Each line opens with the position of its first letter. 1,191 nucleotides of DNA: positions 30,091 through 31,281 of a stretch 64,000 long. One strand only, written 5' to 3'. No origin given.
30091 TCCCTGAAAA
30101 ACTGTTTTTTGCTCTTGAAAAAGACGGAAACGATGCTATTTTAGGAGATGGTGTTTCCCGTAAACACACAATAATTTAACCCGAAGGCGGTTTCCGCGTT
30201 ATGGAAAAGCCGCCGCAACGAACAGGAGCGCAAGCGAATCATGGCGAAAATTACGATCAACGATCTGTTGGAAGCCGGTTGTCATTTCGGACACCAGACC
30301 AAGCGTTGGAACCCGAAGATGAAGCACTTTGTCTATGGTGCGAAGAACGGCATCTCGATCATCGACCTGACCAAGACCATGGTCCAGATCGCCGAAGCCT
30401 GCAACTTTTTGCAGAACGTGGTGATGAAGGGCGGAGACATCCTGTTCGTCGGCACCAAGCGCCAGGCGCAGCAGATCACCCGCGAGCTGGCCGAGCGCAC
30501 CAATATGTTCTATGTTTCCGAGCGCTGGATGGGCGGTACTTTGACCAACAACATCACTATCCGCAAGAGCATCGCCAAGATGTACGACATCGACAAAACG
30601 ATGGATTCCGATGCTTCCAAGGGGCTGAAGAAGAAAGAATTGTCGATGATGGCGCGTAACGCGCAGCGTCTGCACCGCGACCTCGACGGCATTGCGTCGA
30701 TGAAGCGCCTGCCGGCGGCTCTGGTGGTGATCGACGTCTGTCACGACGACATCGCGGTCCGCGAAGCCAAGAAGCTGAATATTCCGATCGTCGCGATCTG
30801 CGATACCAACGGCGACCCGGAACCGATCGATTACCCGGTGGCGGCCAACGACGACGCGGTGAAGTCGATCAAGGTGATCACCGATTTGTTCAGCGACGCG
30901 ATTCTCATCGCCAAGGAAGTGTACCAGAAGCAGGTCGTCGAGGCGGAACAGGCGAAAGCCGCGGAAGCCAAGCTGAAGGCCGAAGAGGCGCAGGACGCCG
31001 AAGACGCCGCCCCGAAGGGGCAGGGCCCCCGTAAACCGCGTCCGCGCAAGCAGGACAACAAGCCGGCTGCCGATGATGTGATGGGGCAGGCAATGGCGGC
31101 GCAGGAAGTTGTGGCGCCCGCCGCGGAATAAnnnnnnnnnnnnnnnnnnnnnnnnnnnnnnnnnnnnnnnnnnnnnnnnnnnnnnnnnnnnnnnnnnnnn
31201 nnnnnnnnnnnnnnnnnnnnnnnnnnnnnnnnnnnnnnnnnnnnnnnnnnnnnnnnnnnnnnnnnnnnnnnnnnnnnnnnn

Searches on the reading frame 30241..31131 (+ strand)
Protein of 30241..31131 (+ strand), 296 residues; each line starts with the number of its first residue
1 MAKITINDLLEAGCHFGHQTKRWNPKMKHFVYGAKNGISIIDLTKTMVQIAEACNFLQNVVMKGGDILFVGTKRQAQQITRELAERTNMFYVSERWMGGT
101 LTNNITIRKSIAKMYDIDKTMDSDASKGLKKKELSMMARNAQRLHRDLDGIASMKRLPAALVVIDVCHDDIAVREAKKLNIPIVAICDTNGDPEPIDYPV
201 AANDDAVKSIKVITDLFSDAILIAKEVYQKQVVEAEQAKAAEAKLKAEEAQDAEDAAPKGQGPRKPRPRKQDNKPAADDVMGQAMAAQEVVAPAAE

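Call 27: list_cluster_members(proteins=[window:30241-31131:+, window:28183-29994:-, window:25679-28186:-, window:23978-24481:-, window:60729-62111:+, window:58914-59912:+, window:13241-14281:+, window:51190-52836:-])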
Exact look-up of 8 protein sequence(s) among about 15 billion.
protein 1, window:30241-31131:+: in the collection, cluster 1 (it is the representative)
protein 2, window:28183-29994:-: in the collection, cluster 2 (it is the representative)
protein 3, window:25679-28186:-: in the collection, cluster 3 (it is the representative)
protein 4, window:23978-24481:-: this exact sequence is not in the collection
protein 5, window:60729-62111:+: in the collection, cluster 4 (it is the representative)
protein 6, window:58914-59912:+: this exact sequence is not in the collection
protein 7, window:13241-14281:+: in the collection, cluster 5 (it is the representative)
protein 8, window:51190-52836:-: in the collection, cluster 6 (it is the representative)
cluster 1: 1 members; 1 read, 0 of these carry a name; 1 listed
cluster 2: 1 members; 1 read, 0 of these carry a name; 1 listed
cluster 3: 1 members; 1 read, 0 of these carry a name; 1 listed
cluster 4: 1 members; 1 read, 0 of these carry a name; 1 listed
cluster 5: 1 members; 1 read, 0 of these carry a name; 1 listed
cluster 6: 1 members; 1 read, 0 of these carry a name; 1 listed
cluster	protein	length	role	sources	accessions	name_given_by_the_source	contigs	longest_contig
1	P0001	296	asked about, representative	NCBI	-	-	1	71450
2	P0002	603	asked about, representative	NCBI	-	-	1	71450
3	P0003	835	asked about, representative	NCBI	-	-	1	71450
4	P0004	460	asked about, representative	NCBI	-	-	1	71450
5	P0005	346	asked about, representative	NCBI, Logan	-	-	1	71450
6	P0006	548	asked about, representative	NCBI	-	-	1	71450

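Call 28: find_encoding_contigs(protein=P0003, flank=10000, max_places=5)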
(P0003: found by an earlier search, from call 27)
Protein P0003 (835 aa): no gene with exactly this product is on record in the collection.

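Call 29: find_encoding_contigs(protein=P0005, flank=10000, max_places=5)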
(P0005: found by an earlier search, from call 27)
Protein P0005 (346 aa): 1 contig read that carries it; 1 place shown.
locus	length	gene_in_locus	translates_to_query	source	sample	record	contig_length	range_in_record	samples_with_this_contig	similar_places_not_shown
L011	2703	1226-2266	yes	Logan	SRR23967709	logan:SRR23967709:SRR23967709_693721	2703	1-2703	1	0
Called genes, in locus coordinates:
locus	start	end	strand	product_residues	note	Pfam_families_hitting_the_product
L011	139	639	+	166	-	-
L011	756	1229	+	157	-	PF01047:MarR (weak)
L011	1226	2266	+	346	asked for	PF25881:HH_YBHG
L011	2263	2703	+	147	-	?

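Call 46: search_protein_families(library=pfam, proteins=[window:30241-31131:+], max_evalue=0.0001)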
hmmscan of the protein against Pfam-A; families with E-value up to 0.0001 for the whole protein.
window:30241-31131:+ (296 aa): 1 family
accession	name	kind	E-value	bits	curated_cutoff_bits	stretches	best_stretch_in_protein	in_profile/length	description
PF00318.25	Ribosomal_S2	-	1e-86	290.1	26.1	1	9-222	1-214/216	Ribosomal protein S2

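Call 52: find_homologous_proteins(query=P0003, max_evalue=1e-50)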
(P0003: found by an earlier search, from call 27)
Query P0003 (835 aa): 8000 proteins with E <= 1e-50 among 8000 candidates; the best 120 are listed.
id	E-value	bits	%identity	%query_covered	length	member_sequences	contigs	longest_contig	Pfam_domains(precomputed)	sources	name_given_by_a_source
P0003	0.0e+0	1862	100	100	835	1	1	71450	PF00521.27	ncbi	-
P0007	0.0e+0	1257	80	79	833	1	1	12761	PF00521.27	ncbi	-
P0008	0.0e+0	1097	70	83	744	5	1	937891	PF00521.27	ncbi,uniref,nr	ncbi:DNA topoisomerase IV subunit A [Victivallis sp. Marseille-Q1083]|uniref:DNA topoisomerase IV su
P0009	0.0e+0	1069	70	80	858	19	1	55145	PF00521.27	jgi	-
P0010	0.0e+0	1064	58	98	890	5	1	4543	PF00521.27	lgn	-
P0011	0.0e+0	1063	68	83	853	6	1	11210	PF00521.27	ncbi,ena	-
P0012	0.0e+0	1062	61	100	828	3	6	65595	PF00521.27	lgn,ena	-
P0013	0.0e+0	1061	69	81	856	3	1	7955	PF00521.27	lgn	-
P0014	0.0e+0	1059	61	97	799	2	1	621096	PF00521.27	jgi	-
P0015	0.0e+0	1056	61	97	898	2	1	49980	PF00521.27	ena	-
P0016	0.0e+0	1049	66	83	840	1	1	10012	PF00521.27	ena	-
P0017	0.0e+0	1049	63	90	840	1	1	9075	PF00521.27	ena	-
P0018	0.0e+0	1048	66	83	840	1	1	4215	PF00521.27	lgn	-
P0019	0.0e+0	1048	71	80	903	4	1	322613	PF00521.27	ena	-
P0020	0.0e+0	1048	70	80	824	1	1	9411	PF00521.27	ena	-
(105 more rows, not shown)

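Call 53: find_encoding_contigs(protein=P0007, flank=10000, max_places=5)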
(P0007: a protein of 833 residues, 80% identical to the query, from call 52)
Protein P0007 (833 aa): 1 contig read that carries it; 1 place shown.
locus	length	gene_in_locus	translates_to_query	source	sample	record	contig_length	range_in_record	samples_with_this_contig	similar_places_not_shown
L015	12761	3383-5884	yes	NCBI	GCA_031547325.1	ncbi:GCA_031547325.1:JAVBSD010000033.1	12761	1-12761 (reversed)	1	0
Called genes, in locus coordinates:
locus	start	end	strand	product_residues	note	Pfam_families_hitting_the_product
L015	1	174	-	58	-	?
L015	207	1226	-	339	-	PF00356:LacI, PF00532:Peripla_BP_1 (weak), PF13377:Peripla_BP_3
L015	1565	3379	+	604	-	PF02518:HATPase_c, PF00204:DNA_gyraseB, PF01751:Toprim, PF00986:DNA_gyraseB_C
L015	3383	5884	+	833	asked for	PF00521:DNA_topoisoIV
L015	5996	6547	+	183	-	-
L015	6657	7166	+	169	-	-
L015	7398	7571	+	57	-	-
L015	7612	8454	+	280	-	PF14106:DUF4279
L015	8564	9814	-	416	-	PF01225:Mur_ligase, PF02875:Mur_ligase_C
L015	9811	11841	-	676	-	PF00664:ABC_membrane, PF00005:ABC_tran, PF02463:SMC_N (weak)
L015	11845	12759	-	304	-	?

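Call 54: find_encoding_contigs(protein=P0008, flank=10000, max_places=5)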
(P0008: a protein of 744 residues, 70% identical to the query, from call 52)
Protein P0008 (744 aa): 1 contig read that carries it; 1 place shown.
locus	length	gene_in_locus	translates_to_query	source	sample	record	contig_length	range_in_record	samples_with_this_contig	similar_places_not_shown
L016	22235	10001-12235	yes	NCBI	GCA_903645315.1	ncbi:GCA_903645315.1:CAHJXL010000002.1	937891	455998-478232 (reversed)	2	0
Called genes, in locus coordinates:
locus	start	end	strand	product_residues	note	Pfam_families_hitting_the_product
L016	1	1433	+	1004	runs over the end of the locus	PF19543:GH123_N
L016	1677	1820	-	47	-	-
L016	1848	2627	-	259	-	-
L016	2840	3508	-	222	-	-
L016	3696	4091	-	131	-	-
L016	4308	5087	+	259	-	-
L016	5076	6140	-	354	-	PF00730:HhH-GPD, PF00633:HHH, PF14815:NUDIX_4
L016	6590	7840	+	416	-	PF07690:MFS_1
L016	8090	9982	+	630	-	PF02518:HATPase_c, PF00204:DNA_gyraseB, PF01751:Toprim, PF00986:DNA_gyraseB_C (weak)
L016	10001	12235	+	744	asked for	PF00521:DNA_topoisoIV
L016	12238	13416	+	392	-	PF01546:Peptidase_M20, PF07687:M20_dimer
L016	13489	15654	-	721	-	PF02838:Glyco_hydro_20b, PF00728:Glyco_hydro_20, PF07691:PA14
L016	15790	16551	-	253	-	PF01614:IclR_C (faint)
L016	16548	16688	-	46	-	-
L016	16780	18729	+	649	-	PF19773:DUF6259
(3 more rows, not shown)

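Call 69: find_homologous_proteins(query=P0006, max_evalue=1e-40)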
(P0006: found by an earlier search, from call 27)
Query P0006 (548 aa): 7998 proteins with E <= 1e-40 among 8000 candidates; the best 120 are listed.
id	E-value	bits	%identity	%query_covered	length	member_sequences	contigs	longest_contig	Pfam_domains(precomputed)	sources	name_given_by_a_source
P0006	0.0e+0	1138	100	100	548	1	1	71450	PF01145.32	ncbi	-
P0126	1.2e-249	847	75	96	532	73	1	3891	PF01145.32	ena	-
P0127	1.1e-248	844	75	96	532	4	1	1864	PF01145.32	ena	-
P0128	1.5e-246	837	76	98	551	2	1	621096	PF01145.32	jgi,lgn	-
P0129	1.9e-245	833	74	96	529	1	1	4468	PF01145.32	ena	-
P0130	1.7e-244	830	74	96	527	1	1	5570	PF01145.32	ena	-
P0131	7.2e-244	828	75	97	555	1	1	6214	PF01145.32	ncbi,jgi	-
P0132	2.0e-243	826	74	98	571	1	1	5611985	PF01145.32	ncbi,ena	-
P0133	2.9e-243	826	75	99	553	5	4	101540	PF01145.32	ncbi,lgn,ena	-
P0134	6.7e-242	821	71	99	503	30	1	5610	PF01145.32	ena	-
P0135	2.4e-241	820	75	97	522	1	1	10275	PF01145.32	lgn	-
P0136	2.8e-241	819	75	98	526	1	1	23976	PF01145.32,PF15975.11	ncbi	-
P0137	2.1e-240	817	74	96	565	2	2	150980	PF01145.32,PF15975.11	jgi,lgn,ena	-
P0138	5.4e-240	815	74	97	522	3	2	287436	PF01145.32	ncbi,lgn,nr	ncbi:MAG: flotillin family protein [Victivallaceae bacterium]|nr:SPFH domain-containing protein [Vic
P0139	1.1e-238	811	72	97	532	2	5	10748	PF01145.32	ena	-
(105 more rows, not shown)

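Call 70: find_encoding_contigs(protein=P0132, flank=10000, max_places=3)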
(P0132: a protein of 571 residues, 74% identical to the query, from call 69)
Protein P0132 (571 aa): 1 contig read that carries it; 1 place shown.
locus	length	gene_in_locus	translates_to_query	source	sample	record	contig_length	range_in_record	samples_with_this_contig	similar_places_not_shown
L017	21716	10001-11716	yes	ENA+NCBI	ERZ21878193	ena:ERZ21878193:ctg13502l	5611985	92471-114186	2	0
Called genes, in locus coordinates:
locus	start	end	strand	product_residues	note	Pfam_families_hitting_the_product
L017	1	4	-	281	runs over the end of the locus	-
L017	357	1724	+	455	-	PF00140:Sigma70_r1_2 (weak), PF04542:Sigma70_r2, PF04539:Sigma70_r3, PF04545:Sigma70_r4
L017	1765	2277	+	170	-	PF00881:Nitroreductase, PF14512:TM1586_NiRdase (faint), PF00881:Nitroreductase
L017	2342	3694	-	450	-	PF25917:BSH_RND (weak), PF25881:HH_YBHG (weak), PF25990:Beta-barrel_YknX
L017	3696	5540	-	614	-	PF00664:ABC_membrane, PF00005:ABC_tran, PF02463:SMC_N (faint)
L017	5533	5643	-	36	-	-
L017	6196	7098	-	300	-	PF00892:EamA (weak)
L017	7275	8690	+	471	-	PF01554:MatE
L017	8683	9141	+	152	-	PF01047:MarR, PF12802:MarR_2, PF13463:HTH_27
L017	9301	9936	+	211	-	-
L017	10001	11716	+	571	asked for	PF01145:Band_7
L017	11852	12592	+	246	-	PF03009:GDPD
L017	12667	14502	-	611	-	PF19576:Acyltransf_2, PF13444:Acetyltransf_5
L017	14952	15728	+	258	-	PF01946:Thi4, PF01494:FAD_binding_3 (weak), PF07992:Pyr_redox_2 (weak), PF00890:FAD_binding_2 (faint), PF01266:DAO (weak), PF12831:FAD_oxidored (weak), PF13450:NAD_binding_8 (weak)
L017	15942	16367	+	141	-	-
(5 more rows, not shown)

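Call 71: find_encoding_contigs(protein=P0128, flank=10000, max_places=3)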
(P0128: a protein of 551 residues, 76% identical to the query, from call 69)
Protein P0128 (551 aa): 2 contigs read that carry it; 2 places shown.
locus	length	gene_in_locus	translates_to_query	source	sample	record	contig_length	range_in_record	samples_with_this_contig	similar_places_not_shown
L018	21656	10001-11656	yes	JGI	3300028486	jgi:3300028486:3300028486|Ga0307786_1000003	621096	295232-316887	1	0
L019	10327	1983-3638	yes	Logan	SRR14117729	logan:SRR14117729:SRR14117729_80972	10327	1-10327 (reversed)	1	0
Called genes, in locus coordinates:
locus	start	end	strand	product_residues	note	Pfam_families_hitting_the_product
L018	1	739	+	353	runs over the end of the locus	PF01817:CM_2, PF00800:PDT, PF01842:ACT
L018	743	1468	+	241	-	PF01370:Epimerase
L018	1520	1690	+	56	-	-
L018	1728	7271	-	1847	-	PF13385:Laminin_G_3, PF00703:Glyco_hydro_2, PF02836:Glyco_hydro_2_C (weak), PF02837:Glyco_hydro_2_N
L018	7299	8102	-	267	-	-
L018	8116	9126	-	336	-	PF00356:LacI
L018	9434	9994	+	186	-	-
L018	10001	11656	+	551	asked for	PF01145:Band_7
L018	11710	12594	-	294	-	PF01745:IPT, PF01715:IPPT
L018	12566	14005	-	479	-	-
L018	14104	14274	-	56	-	PF12797:Fer4_2 (faint), PF12837:Fer4_6 (faint), PF13237:Fer4_10, PF14697:Fer4_21 (faint), PF25160:LdpA_Fe-S-bd (faint), PF00037:Fer4 (weak), PF12838:Fer4_7 (weak), PF13187:Fer4_9 (weak)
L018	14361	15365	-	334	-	PF01118:Semialdhyde_dh, PF02774:Semialdhyde_dhC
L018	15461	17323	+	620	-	PF22745:Nlig-Ia, PF01653:DNA_ligase_aden, PF03120:OB_DNA_ligase, PF14520:HHH_5 (faint), PF12826:HHH_2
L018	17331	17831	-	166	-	-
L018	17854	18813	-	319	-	PF00005:ABC_tran, PF13304:AAA_21 (faint), PF08352:oligo_HPY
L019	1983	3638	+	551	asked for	PF01145:Band_7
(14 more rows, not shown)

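Call 72: find_encoding_contigs(protein=P0133, flank=10000, max_places=4)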
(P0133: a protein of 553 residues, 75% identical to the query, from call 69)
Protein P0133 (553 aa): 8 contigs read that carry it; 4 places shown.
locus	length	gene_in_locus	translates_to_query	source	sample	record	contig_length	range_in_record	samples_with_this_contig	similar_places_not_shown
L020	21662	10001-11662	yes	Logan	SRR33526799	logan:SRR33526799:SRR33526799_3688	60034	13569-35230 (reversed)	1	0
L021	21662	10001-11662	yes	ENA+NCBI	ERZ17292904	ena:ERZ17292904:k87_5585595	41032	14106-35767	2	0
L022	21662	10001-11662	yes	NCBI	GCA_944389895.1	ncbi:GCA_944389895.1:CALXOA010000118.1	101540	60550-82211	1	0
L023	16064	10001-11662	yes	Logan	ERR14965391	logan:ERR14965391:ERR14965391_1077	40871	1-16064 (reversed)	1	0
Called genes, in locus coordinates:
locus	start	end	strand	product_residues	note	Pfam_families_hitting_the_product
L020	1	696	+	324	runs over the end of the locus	PF01073:3Beta_HSD, PF01370:Epimerase, PF02719:Polysacc_synt_2, PF04321:RmlD_sub_bind, PF05368:NmrA, PF13460:NAD_binding_10 (weak), PF16363:GDP_Man_Dehyd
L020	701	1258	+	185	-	PF00929:RNase_T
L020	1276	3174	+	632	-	PF02463:SMC_N (faint), PF13555:AAA_29 (faint), PF00005:ABC_tran, PF00350:Dynamin_N (faint), PF01926:MMR_HSR1 (faint), PF12848:ABC_tran_Xtn, PF00005:ABC_tran, PF16326:ABC_tran_CTD, +2 more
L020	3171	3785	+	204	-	PF01613:Flavin_Reduct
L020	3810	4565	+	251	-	PF02146:SIR2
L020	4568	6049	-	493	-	PF13726:Na_H_antiport_2 (weak), PF03553:Na_H_antiporter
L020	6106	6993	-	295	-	PF00763:THF_DHG_CYH, PF02882:THF_DHG_CYH_C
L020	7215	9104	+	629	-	PF14307:Glyco_tran_WbsX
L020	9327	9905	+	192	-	-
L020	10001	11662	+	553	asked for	PF01145:Band_7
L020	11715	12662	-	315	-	PF00892:EamA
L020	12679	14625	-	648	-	-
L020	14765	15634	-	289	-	PF02311:AraC_binding, PF00165:HTH_AraC (weak), PF12833:HTH_18, PF00165:HTH_AraC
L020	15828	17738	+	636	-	PF03747:ADP_ribosyl_GH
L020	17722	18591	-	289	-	PF10114:PocR, PF12833:HTH_18, PF00165:HTH_AraC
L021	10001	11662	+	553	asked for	PF01145:Band_7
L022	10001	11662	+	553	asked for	PF01145:Band_7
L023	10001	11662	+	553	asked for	PF01145:Band_7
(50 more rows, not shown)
